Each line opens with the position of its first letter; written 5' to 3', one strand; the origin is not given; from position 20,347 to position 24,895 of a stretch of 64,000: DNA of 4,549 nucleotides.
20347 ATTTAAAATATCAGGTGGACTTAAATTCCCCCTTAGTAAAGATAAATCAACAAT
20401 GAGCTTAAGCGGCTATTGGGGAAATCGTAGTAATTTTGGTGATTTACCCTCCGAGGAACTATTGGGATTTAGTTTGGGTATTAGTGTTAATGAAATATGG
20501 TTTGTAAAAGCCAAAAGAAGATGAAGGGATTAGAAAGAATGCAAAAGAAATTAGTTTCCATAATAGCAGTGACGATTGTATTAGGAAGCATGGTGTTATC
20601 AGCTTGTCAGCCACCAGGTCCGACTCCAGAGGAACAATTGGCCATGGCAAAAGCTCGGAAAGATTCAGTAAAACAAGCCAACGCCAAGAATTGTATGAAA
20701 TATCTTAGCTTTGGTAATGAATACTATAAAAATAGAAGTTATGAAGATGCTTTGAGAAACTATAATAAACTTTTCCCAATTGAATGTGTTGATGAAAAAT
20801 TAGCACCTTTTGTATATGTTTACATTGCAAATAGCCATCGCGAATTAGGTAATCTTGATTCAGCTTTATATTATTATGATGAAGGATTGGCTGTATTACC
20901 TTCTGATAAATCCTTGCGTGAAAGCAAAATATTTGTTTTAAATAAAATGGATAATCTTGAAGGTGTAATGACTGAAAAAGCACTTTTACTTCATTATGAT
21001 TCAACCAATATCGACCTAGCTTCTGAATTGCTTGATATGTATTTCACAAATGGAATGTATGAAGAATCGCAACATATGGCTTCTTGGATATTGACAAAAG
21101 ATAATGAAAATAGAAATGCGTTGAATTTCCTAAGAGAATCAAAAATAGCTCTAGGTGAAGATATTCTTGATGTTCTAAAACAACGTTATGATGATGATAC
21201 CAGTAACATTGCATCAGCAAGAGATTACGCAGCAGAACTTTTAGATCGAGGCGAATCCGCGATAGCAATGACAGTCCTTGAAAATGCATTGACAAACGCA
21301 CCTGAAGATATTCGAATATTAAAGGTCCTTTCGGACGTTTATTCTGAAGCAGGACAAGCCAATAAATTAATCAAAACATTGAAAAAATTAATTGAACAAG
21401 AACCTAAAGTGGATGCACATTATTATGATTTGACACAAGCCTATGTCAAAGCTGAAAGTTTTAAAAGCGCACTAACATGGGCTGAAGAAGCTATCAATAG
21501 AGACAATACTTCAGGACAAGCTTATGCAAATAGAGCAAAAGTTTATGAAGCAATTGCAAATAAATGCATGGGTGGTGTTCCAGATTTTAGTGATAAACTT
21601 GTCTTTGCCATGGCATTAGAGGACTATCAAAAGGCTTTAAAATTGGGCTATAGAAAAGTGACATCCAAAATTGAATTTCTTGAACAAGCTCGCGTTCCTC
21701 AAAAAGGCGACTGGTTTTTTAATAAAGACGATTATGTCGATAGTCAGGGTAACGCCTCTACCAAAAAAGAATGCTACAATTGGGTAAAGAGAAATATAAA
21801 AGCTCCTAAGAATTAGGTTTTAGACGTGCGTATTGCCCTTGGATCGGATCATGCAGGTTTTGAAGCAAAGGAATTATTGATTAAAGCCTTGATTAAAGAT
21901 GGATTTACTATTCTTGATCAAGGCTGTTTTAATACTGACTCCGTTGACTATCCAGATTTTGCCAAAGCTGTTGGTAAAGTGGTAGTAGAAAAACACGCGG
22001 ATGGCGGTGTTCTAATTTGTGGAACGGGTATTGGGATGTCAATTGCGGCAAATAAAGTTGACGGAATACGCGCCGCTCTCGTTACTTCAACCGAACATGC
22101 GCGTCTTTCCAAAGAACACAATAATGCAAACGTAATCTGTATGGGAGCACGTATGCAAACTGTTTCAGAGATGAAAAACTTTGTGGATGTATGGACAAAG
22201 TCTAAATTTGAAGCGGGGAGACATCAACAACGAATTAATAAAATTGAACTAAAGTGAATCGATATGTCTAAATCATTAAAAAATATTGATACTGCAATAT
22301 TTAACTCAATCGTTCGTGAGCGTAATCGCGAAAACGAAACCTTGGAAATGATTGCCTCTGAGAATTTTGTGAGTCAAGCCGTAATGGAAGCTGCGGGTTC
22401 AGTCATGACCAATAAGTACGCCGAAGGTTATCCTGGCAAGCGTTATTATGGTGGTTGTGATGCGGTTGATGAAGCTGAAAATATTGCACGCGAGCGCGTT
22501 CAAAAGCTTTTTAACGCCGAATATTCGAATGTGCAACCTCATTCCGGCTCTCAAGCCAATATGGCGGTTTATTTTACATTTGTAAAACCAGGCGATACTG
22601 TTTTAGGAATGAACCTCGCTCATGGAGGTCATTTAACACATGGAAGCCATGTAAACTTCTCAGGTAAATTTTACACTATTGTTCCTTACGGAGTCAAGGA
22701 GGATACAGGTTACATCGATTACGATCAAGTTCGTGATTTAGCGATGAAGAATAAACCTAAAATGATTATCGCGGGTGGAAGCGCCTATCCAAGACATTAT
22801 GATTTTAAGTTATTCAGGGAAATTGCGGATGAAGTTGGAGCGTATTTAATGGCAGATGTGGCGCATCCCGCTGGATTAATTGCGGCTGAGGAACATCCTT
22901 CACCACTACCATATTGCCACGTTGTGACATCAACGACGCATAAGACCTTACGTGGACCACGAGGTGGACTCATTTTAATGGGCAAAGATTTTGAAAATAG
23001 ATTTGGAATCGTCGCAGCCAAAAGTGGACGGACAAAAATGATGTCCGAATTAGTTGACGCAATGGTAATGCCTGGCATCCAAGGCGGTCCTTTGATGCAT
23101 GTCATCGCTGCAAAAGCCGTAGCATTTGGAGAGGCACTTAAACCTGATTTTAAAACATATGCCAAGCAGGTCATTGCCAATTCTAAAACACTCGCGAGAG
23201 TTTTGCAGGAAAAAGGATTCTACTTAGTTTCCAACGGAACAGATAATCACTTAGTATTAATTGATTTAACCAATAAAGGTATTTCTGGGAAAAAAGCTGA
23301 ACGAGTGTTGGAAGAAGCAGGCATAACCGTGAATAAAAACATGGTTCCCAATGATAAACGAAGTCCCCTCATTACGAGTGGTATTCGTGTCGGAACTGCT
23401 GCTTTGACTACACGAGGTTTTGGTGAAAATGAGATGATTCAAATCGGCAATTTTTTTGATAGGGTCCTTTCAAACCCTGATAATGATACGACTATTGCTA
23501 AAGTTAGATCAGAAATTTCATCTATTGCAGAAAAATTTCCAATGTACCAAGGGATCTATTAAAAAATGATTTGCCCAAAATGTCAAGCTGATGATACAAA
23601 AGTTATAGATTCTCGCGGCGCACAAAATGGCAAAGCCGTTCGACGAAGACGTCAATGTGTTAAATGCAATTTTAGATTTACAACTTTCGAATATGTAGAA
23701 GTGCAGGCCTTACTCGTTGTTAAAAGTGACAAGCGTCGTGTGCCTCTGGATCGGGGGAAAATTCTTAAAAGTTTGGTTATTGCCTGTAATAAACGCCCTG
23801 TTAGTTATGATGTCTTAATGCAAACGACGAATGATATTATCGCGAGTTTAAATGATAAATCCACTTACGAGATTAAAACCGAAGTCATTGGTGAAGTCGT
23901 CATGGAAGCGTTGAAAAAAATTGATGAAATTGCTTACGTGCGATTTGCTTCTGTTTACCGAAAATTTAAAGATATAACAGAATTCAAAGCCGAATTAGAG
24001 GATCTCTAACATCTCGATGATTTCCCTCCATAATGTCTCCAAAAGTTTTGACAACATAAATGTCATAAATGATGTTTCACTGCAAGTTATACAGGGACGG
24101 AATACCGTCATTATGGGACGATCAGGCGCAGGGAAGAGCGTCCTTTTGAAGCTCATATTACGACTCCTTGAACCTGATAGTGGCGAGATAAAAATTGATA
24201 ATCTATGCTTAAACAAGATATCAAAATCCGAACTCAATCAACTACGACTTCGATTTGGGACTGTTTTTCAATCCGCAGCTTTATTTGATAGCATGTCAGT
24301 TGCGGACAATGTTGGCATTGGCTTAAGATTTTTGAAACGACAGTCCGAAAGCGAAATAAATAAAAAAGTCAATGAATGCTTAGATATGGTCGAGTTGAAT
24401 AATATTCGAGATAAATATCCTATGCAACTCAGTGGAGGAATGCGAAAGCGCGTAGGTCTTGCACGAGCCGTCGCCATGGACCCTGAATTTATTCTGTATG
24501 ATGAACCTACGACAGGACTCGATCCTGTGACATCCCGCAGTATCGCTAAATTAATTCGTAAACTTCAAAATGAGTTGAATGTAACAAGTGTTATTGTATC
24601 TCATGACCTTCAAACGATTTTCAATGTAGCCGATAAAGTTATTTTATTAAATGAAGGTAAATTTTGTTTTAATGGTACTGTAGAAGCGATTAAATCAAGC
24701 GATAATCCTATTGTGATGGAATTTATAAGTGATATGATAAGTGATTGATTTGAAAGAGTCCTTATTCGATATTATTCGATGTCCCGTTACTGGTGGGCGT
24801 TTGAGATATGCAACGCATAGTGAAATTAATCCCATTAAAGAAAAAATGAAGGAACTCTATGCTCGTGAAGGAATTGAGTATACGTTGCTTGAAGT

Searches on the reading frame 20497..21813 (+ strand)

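Call 54: search_protein_families(library=pfam, proteins=[window:20497-21813:+], max_evalue=0.00001)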
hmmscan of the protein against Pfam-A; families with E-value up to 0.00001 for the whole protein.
window:20497-21813:+ (439 aa): 5 families
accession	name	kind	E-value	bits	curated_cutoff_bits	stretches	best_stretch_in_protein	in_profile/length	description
PF13428.12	TPR_14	-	9.8e-15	54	23.5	0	242-279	5-42/44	Tetratricopeptide repeat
PF13429.12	TPR_15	-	2.7e-08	34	26.2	0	104-153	146-195/280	Tetratricopeptide repeat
PF07719.23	TPR_2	-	6e-07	29.5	27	0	105-136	2-33/34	Tetratricopeptide repeat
PF14559.12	TPR_19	-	9.7e-07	29.5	25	0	248-313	1-65/68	Tetratricopeptide repeat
PF00515.34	TPR_1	-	1.2e-06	28.5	27.8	0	106-137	3-34/34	Tetratricopeptide repeat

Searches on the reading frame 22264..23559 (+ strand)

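Call 55: search_protein_families(library=pfam, proteins=[window:22264-23559:+], max_evalue=0.00001)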
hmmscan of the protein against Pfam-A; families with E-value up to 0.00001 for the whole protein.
window:22264-23559:+ (432 aa): 3 families
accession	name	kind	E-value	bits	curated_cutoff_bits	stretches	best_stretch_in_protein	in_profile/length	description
PF00464.25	SHMT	-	1.4e-171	570.9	27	1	5-397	1-398/399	Serine hydroxymethyltransferase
PF00155.27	Aminotran_1_2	-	3.4e-07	30.2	19.7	1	75-383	47-351/361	Aminotransferase class I and II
PF01212.27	Beta_elim_lyase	-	3.8e-06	26.9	27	1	70-344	32-239/288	Beta-eliminating lyase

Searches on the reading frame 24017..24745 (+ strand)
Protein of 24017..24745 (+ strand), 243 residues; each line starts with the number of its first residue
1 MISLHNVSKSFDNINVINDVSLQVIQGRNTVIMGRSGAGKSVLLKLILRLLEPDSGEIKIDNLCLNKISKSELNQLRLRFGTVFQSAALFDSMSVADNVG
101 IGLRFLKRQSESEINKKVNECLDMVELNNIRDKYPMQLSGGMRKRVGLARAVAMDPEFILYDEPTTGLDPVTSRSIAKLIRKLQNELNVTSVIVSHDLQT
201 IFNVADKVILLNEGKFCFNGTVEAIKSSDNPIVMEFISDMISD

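Call 55: search_protein_families(library=pfam, proteins=[window:24017-24745:+], max_evalue=0.00001)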
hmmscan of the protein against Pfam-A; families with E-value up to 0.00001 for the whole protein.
window:24017-24745:+ (243 aa): 3 families
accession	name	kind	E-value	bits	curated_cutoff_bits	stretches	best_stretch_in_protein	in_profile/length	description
PF00005.33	ABC_tran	-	1.9e-33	116.4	25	1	18-166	2-137/137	ABC transporter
PF13304.12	AAA_21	-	3e-07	31.2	27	0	131-198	231-300/304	AAA domain, putative AbiEii toxin, Type IV TA system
PF02463.25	SMC_N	-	8.3e-07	29.1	40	1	25-209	22-209/220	RecF/RecN/SMC N terminal domain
